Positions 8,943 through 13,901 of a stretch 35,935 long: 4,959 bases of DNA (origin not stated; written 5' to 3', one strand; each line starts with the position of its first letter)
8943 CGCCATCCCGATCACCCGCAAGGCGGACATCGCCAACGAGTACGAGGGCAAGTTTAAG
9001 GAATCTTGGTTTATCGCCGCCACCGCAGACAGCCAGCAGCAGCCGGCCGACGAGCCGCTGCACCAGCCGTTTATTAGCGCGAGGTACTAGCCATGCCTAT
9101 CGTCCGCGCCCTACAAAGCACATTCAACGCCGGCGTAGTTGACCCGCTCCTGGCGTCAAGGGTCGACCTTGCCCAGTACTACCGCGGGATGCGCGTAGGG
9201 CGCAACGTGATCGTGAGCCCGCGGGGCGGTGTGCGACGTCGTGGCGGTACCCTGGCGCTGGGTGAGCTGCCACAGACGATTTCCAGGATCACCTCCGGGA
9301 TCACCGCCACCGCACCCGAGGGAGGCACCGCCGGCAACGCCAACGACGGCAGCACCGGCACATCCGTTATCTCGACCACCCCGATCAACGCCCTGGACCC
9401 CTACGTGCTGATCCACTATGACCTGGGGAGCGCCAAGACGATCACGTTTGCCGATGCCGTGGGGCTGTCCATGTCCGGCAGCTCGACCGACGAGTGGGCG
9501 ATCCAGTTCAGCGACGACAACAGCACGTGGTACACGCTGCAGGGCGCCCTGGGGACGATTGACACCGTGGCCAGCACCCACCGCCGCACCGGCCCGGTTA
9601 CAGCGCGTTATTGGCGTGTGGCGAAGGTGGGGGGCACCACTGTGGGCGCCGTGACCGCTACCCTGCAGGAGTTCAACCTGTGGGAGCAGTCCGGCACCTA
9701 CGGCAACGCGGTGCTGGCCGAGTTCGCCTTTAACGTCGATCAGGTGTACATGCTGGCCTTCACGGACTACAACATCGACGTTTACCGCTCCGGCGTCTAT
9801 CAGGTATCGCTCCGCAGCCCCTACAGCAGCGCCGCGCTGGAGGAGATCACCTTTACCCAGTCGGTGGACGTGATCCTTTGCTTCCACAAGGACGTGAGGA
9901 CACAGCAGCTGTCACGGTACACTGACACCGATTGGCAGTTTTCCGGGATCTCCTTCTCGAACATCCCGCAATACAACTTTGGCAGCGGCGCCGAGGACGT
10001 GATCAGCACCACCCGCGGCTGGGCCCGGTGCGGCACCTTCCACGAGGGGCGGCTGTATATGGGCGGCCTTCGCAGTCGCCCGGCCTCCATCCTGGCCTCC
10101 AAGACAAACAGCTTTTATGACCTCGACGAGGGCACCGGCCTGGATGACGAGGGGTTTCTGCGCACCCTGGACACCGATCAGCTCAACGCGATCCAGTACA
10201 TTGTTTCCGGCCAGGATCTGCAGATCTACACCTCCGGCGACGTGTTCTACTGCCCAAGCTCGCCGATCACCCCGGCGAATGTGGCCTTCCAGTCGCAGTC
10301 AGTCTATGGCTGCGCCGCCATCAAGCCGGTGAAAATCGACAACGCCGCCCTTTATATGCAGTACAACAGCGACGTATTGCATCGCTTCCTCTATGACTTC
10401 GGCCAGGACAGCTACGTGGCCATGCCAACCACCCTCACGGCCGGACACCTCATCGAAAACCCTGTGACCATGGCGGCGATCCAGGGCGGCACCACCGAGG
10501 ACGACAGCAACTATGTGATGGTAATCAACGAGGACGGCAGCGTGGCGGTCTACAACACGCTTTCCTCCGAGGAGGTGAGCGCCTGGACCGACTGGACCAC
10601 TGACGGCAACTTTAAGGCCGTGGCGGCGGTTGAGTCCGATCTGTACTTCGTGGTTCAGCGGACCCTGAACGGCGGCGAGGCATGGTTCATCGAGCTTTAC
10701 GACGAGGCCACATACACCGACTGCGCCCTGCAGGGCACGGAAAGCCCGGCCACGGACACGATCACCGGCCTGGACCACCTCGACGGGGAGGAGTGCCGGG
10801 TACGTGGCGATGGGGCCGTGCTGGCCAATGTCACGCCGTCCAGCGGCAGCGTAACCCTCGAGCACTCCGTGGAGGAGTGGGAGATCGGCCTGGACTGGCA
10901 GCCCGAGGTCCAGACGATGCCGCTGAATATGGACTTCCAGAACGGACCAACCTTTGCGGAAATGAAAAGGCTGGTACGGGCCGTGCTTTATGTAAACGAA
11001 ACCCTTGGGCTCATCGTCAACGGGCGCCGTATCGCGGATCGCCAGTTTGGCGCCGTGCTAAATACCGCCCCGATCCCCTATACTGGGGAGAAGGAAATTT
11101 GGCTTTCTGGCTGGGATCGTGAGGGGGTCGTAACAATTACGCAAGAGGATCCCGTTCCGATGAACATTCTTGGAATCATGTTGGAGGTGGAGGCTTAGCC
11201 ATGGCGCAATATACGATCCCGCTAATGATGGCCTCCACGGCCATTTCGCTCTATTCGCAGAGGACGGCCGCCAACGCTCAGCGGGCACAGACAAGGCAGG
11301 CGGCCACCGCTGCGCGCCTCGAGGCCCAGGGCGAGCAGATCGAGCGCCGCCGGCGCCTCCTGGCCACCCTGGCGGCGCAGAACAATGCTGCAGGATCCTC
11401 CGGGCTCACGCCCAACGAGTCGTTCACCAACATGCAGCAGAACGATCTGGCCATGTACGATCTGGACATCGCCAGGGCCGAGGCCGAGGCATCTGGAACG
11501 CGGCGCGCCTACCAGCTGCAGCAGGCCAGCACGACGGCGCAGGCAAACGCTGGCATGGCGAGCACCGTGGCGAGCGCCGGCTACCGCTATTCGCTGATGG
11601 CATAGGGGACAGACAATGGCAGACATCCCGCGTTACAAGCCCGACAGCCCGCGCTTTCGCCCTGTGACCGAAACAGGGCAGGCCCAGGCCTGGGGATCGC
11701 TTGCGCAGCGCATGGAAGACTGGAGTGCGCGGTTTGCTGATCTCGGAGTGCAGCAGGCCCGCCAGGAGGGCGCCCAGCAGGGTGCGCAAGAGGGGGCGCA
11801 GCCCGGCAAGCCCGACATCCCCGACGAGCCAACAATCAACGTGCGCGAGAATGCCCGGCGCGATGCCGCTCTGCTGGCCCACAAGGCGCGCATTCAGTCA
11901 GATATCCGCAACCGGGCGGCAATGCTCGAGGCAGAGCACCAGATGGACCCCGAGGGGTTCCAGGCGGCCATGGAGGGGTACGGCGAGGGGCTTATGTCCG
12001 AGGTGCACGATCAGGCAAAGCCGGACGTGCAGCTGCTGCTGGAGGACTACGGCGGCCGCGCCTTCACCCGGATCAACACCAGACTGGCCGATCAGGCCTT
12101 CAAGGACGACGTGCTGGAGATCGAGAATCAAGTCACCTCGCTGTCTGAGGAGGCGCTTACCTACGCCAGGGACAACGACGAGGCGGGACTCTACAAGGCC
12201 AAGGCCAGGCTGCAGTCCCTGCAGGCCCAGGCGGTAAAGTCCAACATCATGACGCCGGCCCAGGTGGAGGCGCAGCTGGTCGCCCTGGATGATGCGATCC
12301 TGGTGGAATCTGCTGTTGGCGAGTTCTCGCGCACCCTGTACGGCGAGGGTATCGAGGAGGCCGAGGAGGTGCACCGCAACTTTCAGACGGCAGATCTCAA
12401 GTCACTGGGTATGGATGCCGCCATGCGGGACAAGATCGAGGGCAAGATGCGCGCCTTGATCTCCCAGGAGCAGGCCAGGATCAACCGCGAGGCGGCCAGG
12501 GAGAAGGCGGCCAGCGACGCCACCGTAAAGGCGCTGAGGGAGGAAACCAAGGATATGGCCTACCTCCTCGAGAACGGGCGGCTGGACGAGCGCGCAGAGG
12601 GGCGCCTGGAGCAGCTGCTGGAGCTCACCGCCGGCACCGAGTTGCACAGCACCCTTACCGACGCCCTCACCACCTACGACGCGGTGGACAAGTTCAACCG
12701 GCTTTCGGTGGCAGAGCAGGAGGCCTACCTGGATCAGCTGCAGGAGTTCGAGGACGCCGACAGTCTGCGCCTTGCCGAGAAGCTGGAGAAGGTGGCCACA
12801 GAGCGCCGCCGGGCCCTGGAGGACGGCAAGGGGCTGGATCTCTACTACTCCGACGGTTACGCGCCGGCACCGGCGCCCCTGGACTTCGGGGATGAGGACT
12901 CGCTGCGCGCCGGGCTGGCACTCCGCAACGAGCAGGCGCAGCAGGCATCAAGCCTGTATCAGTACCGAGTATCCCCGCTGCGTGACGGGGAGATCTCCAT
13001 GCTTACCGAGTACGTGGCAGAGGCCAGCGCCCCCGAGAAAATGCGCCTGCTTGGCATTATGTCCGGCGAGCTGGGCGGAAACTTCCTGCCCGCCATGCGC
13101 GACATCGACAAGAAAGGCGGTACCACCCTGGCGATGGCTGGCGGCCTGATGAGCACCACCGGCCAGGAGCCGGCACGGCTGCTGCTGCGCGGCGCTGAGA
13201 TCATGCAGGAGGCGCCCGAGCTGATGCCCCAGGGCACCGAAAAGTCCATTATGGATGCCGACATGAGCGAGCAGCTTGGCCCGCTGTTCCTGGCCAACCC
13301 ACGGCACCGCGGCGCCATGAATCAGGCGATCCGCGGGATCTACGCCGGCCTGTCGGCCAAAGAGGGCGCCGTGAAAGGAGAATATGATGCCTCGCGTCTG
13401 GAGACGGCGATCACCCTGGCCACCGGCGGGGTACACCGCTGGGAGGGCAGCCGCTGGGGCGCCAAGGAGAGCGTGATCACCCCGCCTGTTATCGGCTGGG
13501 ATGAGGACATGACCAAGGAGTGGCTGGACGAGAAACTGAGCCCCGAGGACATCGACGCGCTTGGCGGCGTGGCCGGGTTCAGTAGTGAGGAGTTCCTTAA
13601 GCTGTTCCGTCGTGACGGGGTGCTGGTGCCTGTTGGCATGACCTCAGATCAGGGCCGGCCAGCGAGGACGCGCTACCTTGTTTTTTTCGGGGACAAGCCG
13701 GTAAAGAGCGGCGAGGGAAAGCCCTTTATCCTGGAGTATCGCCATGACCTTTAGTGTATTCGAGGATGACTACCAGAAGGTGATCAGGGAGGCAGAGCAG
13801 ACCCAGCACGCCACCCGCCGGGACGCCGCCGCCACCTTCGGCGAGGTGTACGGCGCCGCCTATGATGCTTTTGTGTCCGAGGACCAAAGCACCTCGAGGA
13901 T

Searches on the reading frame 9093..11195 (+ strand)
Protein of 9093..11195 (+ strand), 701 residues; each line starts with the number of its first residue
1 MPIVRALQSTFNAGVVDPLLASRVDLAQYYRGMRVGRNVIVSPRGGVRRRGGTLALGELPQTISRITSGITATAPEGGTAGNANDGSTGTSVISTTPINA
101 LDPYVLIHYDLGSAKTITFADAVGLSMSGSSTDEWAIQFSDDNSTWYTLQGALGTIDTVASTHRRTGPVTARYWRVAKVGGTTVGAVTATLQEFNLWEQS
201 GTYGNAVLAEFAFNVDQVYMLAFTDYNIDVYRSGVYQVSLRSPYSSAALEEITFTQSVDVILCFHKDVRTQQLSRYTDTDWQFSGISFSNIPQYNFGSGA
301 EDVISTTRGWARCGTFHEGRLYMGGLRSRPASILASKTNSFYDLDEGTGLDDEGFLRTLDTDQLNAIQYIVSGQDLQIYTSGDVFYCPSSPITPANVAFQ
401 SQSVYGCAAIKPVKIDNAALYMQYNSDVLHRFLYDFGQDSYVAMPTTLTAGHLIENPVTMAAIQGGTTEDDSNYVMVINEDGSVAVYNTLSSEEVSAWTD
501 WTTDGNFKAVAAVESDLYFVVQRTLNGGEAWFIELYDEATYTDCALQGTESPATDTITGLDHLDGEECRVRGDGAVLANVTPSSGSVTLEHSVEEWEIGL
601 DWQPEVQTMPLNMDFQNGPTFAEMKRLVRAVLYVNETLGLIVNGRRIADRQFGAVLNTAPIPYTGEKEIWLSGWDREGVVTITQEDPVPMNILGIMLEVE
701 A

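Call 3: search_protein_families(library=pfam, proteins=[window:9093-11195:+], max_evalue=1)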
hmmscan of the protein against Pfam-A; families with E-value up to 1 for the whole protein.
window:9093-11195:+ (701 aa): 2 families
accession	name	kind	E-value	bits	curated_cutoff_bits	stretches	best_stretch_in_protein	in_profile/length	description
PF22633.2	F5_F8_type_C_2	-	1.9e-06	28.8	27.8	1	82-176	1-91/91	NedA-like, galactose-binding domain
PF00754.31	F5_F8_type_C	-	1.7e-05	25.4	28.2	1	71-177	3-111/127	F5/8 type C domain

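Call 4: search_protein_families(library=phrogs, proteins=[window:9093-11195:+], max_evalue=0.01)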
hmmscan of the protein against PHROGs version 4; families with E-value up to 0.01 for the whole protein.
window:9093-11195:+ (701 aa): 5 families
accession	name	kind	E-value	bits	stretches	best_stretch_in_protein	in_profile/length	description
phrog_376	-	tail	5.9e-124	416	3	303-700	289-708/712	tail protein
phrog_15566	-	tail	6.3e-48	164.6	2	303-543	40-285/552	tail protein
phrog_20269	-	unknown function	1.3e-16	61.6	2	209-297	68-164/374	-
phrog_457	-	tail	1.1e-06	28.5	1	388-525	431-573/793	tail protein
phrog_30010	-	unknown function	0.0032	17.3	0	434-535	196-298/517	-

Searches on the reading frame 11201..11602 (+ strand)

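Call 39: search_protein_families(library=phrogs, proteins=[window:11201-11602:+], max_evalue=0.001)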
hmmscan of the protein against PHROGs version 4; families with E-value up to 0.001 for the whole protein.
window:11201-11602:+ (134 aa): 1 family
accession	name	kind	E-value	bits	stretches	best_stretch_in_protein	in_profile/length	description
phrog_418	-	head and packaging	0.00013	23.1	1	8-126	19-138/166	internal virion protein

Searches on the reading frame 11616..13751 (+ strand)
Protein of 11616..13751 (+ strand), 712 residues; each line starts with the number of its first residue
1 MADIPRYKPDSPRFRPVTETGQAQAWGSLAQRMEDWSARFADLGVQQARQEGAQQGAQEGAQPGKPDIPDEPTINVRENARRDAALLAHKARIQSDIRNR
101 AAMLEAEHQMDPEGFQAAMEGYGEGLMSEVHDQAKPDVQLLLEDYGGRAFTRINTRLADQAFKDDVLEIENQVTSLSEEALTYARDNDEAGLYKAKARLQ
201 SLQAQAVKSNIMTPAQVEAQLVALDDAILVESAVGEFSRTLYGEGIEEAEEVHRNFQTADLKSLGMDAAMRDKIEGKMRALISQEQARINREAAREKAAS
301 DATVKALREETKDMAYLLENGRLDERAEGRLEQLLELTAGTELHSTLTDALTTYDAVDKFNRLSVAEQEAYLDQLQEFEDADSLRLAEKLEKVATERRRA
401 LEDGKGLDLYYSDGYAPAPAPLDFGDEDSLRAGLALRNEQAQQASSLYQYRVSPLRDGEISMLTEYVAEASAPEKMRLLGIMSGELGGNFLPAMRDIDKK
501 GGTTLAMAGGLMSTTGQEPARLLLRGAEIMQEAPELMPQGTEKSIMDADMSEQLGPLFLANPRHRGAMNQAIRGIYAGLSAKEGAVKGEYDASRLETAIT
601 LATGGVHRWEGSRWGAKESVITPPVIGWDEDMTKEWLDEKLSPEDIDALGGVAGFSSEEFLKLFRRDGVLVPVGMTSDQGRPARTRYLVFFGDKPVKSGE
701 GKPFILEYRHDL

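Call 3: search_protein_families(library=pfam, proteins=[window:11616-13751:+], max_evalue=1)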
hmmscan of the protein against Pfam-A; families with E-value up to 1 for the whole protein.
window:11616-13751:+ (712 aa): 0 families

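Call 4: search_protein_families(library=phrogs, proteins=[window:11616-13751:+], max_evalue=0.01)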
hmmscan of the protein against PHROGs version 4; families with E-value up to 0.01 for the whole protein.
window:11616-13751:+ (712 aa): 3 families
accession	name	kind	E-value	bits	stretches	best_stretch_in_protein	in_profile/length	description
phrog_992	-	head and packaging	2.2e-18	67.2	1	203-624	266-689/764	head protein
phrog_9153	-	unknown function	3e-11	43.4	1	433-657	418-635/694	-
phrog_35810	-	unknown function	0.00024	21.9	1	572-611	79-118/201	-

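Call 99: search_solved_structures(query=window:11616-13751:+, max_evalue=1)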
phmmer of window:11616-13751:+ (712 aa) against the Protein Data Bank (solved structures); distinct sequences matched with E-value up to 1: 0.
